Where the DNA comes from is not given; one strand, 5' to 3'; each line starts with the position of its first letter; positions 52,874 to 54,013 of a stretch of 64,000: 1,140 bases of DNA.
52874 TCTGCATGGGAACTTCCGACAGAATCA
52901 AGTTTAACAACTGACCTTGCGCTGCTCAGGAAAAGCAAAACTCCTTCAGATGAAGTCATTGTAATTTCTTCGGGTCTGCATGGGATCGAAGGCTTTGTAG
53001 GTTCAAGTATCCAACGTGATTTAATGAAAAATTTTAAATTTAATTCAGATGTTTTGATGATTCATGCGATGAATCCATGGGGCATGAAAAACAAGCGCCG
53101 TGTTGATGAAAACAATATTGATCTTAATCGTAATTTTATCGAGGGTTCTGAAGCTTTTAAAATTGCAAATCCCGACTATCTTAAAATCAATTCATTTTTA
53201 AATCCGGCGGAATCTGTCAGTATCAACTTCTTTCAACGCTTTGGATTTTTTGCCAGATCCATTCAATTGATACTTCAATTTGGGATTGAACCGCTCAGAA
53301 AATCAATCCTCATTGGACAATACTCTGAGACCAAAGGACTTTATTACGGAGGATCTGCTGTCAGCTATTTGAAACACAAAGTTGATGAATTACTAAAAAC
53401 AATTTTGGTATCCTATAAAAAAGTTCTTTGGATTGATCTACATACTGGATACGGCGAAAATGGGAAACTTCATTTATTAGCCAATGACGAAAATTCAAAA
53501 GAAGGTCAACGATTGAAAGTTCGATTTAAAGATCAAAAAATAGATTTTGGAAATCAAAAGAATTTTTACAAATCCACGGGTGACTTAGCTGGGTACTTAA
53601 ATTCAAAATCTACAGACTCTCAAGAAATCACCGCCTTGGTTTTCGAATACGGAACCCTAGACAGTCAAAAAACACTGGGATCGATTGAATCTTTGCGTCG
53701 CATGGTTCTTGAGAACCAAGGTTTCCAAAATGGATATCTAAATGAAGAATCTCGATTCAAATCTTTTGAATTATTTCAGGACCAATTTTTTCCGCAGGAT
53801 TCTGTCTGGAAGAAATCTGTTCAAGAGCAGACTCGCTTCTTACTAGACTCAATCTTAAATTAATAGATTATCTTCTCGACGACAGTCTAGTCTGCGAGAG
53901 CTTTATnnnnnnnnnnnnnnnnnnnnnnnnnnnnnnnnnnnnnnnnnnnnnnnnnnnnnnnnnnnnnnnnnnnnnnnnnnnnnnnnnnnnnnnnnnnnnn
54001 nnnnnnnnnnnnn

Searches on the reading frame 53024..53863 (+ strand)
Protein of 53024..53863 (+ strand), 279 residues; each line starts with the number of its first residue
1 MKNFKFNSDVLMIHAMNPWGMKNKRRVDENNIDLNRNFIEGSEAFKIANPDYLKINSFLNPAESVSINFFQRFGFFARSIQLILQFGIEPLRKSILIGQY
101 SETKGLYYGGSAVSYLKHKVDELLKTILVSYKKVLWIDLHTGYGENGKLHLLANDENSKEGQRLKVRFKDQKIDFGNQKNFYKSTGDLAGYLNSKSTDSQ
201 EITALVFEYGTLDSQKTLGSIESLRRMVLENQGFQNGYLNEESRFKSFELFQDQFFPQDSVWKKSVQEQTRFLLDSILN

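Call 74: search_protein_families(library=pfam, proteins=[window:53024-53863:+], max_evalue=0.00001)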
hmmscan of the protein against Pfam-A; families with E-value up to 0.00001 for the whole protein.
window:53024-53863:+ (279 aa): 1 family
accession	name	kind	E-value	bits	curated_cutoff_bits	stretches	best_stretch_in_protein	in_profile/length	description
PF10994.13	DUF2817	-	1.7e-47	163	23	1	7-268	87-340/341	Protein of unknown function (DUF2817)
